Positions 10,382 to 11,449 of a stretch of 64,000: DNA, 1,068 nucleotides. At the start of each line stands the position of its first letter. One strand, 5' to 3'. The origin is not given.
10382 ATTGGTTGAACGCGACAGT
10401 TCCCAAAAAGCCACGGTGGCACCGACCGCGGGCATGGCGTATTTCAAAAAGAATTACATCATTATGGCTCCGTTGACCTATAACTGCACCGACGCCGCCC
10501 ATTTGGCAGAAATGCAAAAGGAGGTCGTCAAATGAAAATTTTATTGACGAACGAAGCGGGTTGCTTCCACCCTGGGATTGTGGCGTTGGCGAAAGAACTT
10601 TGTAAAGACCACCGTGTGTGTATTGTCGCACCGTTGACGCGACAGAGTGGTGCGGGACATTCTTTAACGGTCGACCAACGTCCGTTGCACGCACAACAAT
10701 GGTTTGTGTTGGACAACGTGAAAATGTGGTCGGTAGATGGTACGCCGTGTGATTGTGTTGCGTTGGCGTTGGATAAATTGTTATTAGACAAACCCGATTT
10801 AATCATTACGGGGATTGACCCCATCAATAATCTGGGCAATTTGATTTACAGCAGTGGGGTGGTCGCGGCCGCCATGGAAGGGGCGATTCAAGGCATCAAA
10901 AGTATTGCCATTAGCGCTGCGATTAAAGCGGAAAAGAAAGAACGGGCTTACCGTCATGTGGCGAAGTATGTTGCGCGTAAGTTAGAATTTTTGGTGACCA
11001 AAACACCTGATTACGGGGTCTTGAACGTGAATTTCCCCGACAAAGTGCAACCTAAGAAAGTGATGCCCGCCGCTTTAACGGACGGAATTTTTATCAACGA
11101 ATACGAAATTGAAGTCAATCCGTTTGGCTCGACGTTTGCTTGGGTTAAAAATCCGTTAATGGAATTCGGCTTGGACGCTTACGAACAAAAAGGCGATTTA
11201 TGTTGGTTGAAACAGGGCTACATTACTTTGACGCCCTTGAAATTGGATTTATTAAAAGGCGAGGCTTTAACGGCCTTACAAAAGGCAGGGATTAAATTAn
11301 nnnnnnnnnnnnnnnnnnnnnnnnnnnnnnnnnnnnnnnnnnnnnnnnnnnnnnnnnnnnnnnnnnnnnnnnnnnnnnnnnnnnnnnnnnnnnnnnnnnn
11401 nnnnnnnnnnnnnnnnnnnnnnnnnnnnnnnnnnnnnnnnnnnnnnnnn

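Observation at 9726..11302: Tandem SurE paralogs that both lack the catalytic Asp-Asp metal-binding motif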

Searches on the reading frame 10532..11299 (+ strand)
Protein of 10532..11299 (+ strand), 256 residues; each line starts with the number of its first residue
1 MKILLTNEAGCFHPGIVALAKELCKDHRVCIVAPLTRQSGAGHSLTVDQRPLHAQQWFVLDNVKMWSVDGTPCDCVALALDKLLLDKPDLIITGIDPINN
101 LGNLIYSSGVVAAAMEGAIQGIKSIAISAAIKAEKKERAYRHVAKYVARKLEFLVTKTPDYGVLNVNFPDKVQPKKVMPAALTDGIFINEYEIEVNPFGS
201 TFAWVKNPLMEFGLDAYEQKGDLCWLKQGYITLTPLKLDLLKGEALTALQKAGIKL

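Call 3: search_protein_families(library=pfam, proteins=[window:10532-11299:+], max_evalue=0.01)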
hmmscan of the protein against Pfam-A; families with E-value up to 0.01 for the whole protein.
window:10532-11299:+ (256 aa): 1 family
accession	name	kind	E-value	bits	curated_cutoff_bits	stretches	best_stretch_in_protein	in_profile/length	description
PF01975.23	SurE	-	3e-46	158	22.1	1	3-177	1-174/189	Survival protein SurE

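Call 4: search_protein_families(library=ncbifam, proteins=[window:10532-11299:+], max_evalue=1)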
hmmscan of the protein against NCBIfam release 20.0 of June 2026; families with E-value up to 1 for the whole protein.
window:10532-11299:+ (256 aa): 13 families
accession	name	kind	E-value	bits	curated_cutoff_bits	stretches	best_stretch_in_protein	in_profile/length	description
NF001492.0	PRK00346.2-2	equivalog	9.1e-51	172.5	271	1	1-251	4-254/261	5'/3'-nucleotidase SurE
NF001490.0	PRK00346.1-4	equivalog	4.4e-50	170.2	233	1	1-252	1-250/254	5'/3'-nucleotidase SurE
NF010545.0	PRK13935.1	equivalog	6.1e-50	169.8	365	1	1-251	1-247/254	stationary phase survival protein SurE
NF010543.0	PRK13933.1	equivalog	5.1e-46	157.3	280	1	1-247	1-245/253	stationary phase survival protein SurE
NF001494.0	PRK00346.2-4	equivalog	1.5e-44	152.5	313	1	2-251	3-255/259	5'/3'-nucleotidase SurE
NF001489.0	PRK00346.1-3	equivalog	5.2e-44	150.5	295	1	1-251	1-243/250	5'/3'-nucleotidase SurE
TIGR00087.1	surE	equivalog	7.6e-44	150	135.1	1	1-240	1-251/252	5'/3'-nucleotidase SurE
NF001491.0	PRK00346.2-1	equivalog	1.3e-42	145.8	290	1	1-244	3-253/266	5'/3'-nucleotidase SurE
NF001493.0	PRK00346.2-3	equivalog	1.9e-39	135.9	230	1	1-172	5-179/269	5'/3'-nucleotidase SurE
NF010542.0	PRK13932.1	equivalog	7.8e-35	120.4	436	1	2-254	11-259/261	stationary phase survival protein SurE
NF001488.0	PRK00346.1-1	equivalog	1.3e-32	113.1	396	1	1-245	1-236/253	5'/3'-nucleotidase SurE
NF010541.0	PRK13931.1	equivalog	5e-29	101.5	422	1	1-251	1-258/261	5'/3'-nucleotidase SurE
NF010544.0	PRK13934.1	equivalog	5e-27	94.7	325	1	1-245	1-246/266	stationary phase survival protein SurE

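Call 5: search_solved_structures(query=window:10532-11299:+, show_alignments=2)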
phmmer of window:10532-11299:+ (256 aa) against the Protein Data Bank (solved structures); distinct sequences matched with E-value up to 0.001: 15.
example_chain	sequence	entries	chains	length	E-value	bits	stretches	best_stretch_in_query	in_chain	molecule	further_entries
1ilv_A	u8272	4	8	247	7.3e-32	114.1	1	1-248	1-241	STATIONARY-PHASE SURVIVAL PROTEIN SURE HOMOLOG | STATIONARY PHASE SURVIVAL PROTEIN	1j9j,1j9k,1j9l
2wqk_A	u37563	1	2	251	4.4e-30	108.2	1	3-246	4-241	5'-NUCLEOTIDASE SURE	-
5ksq_A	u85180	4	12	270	4.5e-27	98.4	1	1-247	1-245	5'-nucleotidase SurE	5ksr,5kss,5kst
3ty2_A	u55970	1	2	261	1.3e-26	96.9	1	2-248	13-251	5'-nucleotidase surE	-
2e69_A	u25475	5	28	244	9.3e-26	94.1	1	1-242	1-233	5'-nucleotidase surE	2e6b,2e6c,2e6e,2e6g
2e6h_A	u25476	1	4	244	1.3e-25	93.6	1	1-242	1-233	5'-nucleotidase surE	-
4g9o_A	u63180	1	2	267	2.4e-25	92.8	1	1-245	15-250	5'/3'-nucleotidase SurE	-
2v4n_A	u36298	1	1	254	2.9e-25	92.5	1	1-242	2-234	MULTIFUNCTIONAL PROTEIN SUR E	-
2v4o_A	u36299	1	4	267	3.4e-25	92.2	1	1-242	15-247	MULTIFUNCTIONAL PROTEIN SUR E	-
4xep_A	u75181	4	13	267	1.6e-24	90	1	1-245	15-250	5'/3'-nucleotidase SurE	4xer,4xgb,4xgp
4ryt_A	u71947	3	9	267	2.4e-24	89.5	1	1-242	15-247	5'/3'-nucleotidase SurE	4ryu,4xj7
4gad_A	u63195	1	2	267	2.5e-24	89.4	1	1-243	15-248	5'/3'-nucleotidase SurE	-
4zg5_D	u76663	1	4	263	2e-23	86.5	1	1-243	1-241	5'-nucleotidase SurE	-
4xh8_A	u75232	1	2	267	2.3e-23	86.2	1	1-241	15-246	5'/3'-nucleotidase SurE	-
1l5x_A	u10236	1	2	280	5.8e-13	52.2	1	1-241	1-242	Survival protein E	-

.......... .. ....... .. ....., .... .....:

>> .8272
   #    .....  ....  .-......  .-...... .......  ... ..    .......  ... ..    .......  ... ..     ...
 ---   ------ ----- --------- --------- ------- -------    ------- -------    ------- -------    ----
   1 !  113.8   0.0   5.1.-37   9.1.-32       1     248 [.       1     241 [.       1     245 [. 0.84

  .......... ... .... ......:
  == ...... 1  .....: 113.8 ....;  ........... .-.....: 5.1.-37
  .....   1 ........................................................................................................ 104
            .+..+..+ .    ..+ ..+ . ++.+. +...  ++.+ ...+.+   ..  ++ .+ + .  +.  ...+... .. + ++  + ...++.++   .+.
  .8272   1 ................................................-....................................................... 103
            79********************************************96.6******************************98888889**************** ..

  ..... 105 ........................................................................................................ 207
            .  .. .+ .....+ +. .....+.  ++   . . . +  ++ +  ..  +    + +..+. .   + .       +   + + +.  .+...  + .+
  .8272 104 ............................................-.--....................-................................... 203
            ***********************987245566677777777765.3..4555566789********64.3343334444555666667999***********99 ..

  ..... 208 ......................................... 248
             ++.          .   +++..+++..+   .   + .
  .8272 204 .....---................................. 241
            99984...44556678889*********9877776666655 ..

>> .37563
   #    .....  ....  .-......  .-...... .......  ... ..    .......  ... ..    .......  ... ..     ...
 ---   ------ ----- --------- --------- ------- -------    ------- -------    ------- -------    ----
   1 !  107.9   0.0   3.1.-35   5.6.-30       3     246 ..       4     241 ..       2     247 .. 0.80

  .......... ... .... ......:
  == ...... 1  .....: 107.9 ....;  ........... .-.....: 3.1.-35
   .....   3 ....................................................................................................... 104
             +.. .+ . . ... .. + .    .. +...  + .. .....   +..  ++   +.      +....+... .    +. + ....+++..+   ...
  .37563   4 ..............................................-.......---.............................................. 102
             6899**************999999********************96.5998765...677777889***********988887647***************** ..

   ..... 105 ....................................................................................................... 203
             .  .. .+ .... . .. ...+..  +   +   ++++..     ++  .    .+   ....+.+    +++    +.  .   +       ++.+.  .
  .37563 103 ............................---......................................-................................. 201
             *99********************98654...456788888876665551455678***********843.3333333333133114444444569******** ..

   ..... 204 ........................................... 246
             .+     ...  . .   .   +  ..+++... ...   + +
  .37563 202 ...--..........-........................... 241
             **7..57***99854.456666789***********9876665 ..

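Call 11: find_homologous_proteins(query=window:10532-11299:+, max_evalue=1e-10)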
Query window:10532-11299:+ (256 aa): 710 proteins with E <= 1e-10 among 7354 candidates; the best 120 are listed.
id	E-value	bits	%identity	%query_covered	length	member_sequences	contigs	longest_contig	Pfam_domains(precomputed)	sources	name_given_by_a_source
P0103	8.0e-154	528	90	100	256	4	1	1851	PF01975.24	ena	-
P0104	1.8e-151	521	88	100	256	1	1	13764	PF01975.24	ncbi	-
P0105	2.5e-151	520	90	100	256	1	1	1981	PF01975.24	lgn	-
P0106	1.5e-146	505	86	100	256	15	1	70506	PF01975.24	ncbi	-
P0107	5.3e-146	503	86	100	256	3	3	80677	PF01975.24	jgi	-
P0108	7.7e-146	502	86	100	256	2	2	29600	PF01975.24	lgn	-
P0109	9.0e-146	502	86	100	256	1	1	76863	PF01975.24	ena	-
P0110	5.1e-145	500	84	100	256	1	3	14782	PF01975.24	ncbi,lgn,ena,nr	ncbi:MAG: 5'/3'-nucleotidase SurE [Clostridia bacterium]|nr:5'/3'-nucleotidase SurE [Clostridia bact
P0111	7.0e-145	499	84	100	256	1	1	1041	PF01975.24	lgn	-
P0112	2.5e-144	497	86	100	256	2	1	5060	PF01975.24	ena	-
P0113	8.6e-144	496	85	100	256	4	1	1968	PF01975.24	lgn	-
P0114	1.2e-143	495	86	100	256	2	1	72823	PF01975.24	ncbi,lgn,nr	ncbi:MAG: 5'/3'-nucleotidase SurE [Eubacteriales bacterium]|nr:5'/3'-nucleotidase SurE [Eubacteriale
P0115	1.7e-143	495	83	100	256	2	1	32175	PF01975.24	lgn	-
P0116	2.2e-143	494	84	100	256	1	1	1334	PF01975.24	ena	-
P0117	3.3e-143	494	84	100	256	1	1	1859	PF01975.24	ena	-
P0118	4.0e-143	493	83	100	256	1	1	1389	PF01975.24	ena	-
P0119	2.3e-142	491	84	100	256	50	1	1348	PF01975.24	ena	-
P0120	3.0e-142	491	82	100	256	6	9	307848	PF01975.24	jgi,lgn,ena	-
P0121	5.5e-142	490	84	100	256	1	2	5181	PF01975.24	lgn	-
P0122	6.0e-142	490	84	100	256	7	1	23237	PF01975.24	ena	-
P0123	1.1e-141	489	82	100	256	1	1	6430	PF01975.24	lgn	-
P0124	2.0e-141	488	84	100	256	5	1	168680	PF01975.24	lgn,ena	-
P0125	2.3e-141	488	82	100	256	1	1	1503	PF01975.24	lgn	-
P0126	3.0e-141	487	84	100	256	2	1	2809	PF01975.24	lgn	-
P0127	4.0e-141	487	82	100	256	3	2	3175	PF01975.24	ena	-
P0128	7.4e-141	486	82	100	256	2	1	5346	PF01975.24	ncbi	-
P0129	6.5e-139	480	82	100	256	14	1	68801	PF01975.24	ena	-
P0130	1.0e-138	479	82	100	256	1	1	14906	PF01975.24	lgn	-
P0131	1.4e-138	479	82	100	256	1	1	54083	PF01975.24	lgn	-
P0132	3.6e-137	474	81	100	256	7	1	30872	PF01975.24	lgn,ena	-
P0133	8.0e-137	473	80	100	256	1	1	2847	PF01975.24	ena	-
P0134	1.7e-136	472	80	100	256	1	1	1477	PF01975.24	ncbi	-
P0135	9.2e-135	466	80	100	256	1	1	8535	PF01975.24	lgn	-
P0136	7.8e-125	434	73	100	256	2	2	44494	PF01975.24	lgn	-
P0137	2.1e-124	432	74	100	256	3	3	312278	PF01975.24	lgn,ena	-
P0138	9.6e-122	423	74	100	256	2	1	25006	PF01975.24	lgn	-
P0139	2.9e-114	399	67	100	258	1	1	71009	PF01975.24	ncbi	-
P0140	4.2e-110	385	65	100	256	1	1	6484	PF01975.24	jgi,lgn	jgi:5'-nucleotidase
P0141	7.3e-110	384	64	100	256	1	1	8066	PF01975.24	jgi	jgi:5'-nucleotidase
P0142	3.3e-109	382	66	100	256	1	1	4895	PF01975.24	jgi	jgi:5'-nucleotidase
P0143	4.5e-97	343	59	100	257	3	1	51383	PF01975.24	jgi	jgi:5'-nucleotidase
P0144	1.1e-89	318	58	100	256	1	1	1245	PF01975.24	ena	-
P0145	1.7e-89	318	57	100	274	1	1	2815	PF01975.24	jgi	jgi:5'-nucleotidase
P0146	1.4e-87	311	55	100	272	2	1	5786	PF01975.24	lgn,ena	-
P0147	1.6e-87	311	56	100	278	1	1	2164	PF01975.24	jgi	jgi:5'-nucleotidase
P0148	1.9e-87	311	57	100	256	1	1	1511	PF01975.24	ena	-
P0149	2.4e-87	311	56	100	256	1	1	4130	PF01975.24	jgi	jgi:5'-nucleotidase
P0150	3.8e-86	307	56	100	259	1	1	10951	PF01975.24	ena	-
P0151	4.9e-86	306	56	100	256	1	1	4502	PF01975.24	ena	-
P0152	9.1e-86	306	56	100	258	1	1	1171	PF01975.24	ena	-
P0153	2.6e-85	304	55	100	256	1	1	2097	PF01975.24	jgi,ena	-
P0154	1.0e-84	302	56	100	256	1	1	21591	PF01975.24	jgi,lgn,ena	-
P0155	1.6e-84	301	58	100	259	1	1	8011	PF01975.24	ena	-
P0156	3.6e-84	300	55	100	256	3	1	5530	PF01975.24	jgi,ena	-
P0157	5.5e-84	300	57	98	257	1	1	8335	PF01975.24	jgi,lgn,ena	-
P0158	7.7e-84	299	55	100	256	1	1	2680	PF01975.24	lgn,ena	-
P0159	1.4e-83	298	58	100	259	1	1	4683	PF01975.24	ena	-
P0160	1.7e-83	298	58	94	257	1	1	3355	PF01975.24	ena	-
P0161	6.0e-83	296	56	100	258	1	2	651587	PF01975.24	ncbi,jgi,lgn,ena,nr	ncbi:MAG: 5'/3'-nucleotidase SurE [Firmicutes bacterium]|nr:5'/3'-nucleotidase SurE [Bacillota bacte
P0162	7.2e-83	296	56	100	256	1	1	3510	PF01975.24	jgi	jgi:5'-nucleotidase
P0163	5.4e-82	293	54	100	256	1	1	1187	PF01975.24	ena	-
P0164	8.1e-82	293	54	100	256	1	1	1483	PF01975.24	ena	-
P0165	8.5e-82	293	52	100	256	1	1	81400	PF01975.24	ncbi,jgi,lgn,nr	ncbi:MAG: 5'/3'-nucleotidase SurE [Christensenellaceae bacterium]|jgi:5'-nucleotidase|nr:5'/3'-nucle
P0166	3.0e-81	291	55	100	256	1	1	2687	PF01975.24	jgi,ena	-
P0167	3.2e-80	287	54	100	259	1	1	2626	PF01975.24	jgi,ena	-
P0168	4.5e-80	287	52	100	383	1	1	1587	PF01975.24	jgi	jgi:5'-nucleotidase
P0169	5.3e-80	287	55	100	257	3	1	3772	PF01975.24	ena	-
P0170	4.9e-79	283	54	100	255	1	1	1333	PF01975.24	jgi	-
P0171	5.0e-79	283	54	100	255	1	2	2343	PF01975.24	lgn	-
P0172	1.8e-78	282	52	100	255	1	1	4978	PF01975.24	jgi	jgi:5'-nucleotidase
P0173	5.0e-78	280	54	98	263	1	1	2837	PF01975.24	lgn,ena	-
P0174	1.0e-77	279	54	100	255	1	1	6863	PF01975.24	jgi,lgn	jgi:5'-nucleotidase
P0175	1.2e-77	279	52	100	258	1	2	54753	PF01975.24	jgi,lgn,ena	-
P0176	1.5e-77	279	56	98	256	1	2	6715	PF01975.24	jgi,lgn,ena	-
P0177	1.7e-77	278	54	100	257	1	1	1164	PF01975.24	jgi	-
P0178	4.9e-77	277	52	100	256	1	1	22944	PF01975.24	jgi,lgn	jgi:5'-nucleotidase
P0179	1.0e-76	276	54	100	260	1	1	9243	PF01975.24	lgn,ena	-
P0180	1.2e-76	276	60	80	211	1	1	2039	PF01975.24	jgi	jgi:5'-nucleotidase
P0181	3.1e-76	274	52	100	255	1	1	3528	PF01975.24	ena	-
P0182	5.5e-76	273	50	99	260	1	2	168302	PF01975.24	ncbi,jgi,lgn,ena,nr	ncbi:MAG: 5'/3'-nucleotidase SurE [Firmicutes bacterium]|nr:5'/3'-nucleotidase SurE [Bacillota bacte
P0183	6.6e-76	273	54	100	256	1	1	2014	PF01975.24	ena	-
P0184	6.7e-76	273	53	100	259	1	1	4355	PF01975.24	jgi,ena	-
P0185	2.7e-75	271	53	100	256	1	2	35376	PF01975.24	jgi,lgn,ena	-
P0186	3.1e-75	271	50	100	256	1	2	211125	PF01975.24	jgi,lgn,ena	-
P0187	3.2e-75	271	52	100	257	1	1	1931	PF01975.24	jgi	-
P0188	3.4e-75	271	53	100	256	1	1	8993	PF01975.24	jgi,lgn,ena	-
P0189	4.5e-75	270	54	100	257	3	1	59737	PF01975.24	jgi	-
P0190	5.1e-75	270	53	100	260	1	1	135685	PF01975.24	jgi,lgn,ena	-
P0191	5.2e-75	270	52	100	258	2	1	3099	PF01975.24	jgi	-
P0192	6.2e-75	270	53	100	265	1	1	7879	PF01975.24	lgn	-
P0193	8.4e-75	270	50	100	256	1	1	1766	PF01975.24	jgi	-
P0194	1.1e-74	269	53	100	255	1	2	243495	PF01975.24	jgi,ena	-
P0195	1.9e-74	268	51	100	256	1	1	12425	PF01975.24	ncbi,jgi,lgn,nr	ncbi:MAG: 5'/3'-nucleotidase SurE [Christensenellaceae bacterium]|jgi:5'-nucleotidase|nr:5'/3'-nucle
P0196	2.9e-74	268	50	100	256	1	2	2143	PF01975.24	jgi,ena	-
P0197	4.1e-74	267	50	100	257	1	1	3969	PF01975.24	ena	-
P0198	4.7e-74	267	52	100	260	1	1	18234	PF01975.24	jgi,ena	-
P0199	6.0e-74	267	53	100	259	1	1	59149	PF01975.24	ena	-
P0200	8.0e-74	266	52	100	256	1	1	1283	PF01975.24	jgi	-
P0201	2.8e-73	265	50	100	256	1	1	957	PF01975.24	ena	-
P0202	5.3e-73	264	52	99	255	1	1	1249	PF01975.24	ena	-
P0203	5.4e-73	264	51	100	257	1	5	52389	PF01975.24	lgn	-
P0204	7.5e-73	263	52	100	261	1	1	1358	PF01975.24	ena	-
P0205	1.9e-72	262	51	100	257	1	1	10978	PF01975.24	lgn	-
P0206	4.1e-72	261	51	99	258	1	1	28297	PF01975.24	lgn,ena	-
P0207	1.8e-71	259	53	100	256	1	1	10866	PF01975.24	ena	-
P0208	1.0e-70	256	51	98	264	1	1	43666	PF01975.24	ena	-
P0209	2.8e-70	255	51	100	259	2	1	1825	PF01975.24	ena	-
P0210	1.3e-69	253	48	100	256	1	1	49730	PF01975.24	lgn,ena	-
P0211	2.1e-69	252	51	94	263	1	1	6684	PF01975.24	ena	-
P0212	5.0e-69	251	50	100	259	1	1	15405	PF01975.24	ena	-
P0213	6.3e-69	250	51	100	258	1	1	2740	PF01975.24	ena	-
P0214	1.4e-68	249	50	100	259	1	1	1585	PF01975.24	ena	-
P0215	6.7e-68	247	49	100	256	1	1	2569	PF01975.24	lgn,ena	-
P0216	1.1e-67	246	48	100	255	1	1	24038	PF01975.24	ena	-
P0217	4.8e-66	241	49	100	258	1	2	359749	PF01975.24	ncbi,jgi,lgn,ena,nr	ncbi:MAG: 5'/3'-nucleotidase SurE [Firmicutes bacterium]|nr:5'/3'-nucleotidase SurE [Bacillota bacte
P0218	1.4e-59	220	56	74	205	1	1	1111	PF01975.24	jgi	jgi:5'-nucleotidase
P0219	6.5e-59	218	47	100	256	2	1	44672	PF01975.24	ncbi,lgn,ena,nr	ncbi:MAG: hypothetical protein FWE01_01805 [Firmicutes bacterium]|nr:hypothetical protein [Bacillota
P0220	1.4e-53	200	42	100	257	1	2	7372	PF01975.24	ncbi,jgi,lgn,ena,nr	ncbi:MAG: hypothetical protein FWD32_02435 [Firmicutes bacterium]|nr:hypothetical protein [Bacillota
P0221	2.5e-36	144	37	100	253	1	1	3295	PF01975.24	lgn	-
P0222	3.7e-32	130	39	98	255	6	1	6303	PF01975.24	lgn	-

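Call 26: predict_structure(alignment_id=A3)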
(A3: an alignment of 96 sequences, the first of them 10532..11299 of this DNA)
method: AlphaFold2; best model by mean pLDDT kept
length: 256 residues; sequences in the alignment: 96
mean_pLDDT: 89.2   pTM: 0.83
mean pLDDT of the five models: 89.2, 89.1, 88.5, 87.6, 85.8
residues with pLDDT >= 90: 166; 70-90: 69; 50-70: 21; < 50: 0
segments of 3 or more residues with pLDDT < 50: none
pLDDT, mean of each block of 10 residues (from residue 1): 96 97 97 91 84 94 95 96 95 92 86 94 96 93 97 95 94 93 71 85 66 78 93 87 73 78
secondary structure, 60 per line:
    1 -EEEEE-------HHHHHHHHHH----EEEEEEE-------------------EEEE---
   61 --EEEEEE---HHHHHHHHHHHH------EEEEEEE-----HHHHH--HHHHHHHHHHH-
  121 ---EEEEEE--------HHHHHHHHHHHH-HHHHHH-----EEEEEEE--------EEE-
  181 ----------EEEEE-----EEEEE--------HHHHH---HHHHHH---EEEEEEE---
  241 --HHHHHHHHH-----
elements in order: E2-6 H14-23 E28-34 E54-57 E63-68 H72-83 E90-96 H102-106 H109-119 E124-129 H138-149 H151-156 E162-168 E177-179 E191-195 E201-205 H214-218 H222-227 E231-237 H243-251
